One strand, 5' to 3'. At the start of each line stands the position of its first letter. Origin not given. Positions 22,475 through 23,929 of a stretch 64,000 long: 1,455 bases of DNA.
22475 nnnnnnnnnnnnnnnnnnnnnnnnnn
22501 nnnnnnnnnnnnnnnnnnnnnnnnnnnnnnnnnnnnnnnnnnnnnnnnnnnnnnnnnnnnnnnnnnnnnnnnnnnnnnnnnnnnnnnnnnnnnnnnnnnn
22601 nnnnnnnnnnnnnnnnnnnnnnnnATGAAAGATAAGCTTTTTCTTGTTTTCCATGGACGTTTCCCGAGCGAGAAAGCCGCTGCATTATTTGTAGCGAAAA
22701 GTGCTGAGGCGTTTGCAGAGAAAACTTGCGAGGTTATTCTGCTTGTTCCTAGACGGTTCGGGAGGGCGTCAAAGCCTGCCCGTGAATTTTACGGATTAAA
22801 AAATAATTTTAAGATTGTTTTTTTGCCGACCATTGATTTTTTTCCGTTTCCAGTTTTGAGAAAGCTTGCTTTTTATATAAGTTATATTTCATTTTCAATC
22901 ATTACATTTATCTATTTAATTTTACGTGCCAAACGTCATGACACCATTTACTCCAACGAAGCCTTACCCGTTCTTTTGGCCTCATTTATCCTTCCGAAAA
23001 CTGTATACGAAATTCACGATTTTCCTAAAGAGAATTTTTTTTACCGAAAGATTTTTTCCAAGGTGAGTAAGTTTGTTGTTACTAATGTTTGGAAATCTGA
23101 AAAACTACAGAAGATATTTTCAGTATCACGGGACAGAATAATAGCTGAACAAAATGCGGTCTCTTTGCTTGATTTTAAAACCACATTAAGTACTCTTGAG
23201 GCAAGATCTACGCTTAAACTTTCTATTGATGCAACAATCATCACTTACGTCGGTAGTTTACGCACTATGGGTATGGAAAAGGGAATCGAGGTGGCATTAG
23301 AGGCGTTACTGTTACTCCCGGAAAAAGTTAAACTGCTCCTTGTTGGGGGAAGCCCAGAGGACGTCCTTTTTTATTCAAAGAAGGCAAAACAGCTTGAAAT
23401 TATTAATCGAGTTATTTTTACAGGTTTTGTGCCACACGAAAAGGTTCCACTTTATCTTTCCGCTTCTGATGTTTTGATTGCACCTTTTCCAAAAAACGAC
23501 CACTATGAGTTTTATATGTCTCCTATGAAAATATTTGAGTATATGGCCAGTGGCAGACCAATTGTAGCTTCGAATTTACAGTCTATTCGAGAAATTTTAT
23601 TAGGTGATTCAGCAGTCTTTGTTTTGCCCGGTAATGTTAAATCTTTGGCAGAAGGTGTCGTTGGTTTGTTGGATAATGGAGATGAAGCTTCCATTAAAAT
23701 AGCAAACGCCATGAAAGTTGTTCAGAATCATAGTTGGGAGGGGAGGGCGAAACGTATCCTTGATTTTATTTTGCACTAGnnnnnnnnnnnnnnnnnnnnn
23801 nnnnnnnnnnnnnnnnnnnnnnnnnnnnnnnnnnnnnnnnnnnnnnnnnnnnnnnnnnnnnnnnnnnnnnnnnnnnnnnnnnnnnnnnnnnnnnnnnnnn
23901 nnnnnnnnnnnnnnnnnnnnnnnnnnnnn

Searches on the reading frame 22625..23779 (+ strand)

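Call 9: search_protein_families(library=pfam, proteins=[window:22625-23779:+], max_evalue=0.0001)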
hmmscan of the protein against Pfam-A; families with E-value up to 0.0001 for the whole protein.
window:22625-23779:+ (384 aa): 3 families
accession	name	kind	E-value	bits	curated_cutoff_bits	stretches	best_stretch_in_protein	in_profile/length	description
PF13692.12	Glyco_trans_1_4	-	1.3e-24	87.5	27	1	205-351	3-142/142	Glycosyl transferases group 1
PF00534.26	Glycos_transf_1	-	2.7e-20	73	26.4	1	202-361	14-168/172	Glycosyl transferases group 1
PF13524.12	Glyco_trans_1_2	-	6.7e-08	33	25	1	236-380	16-144/144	Glycosyl transferase-like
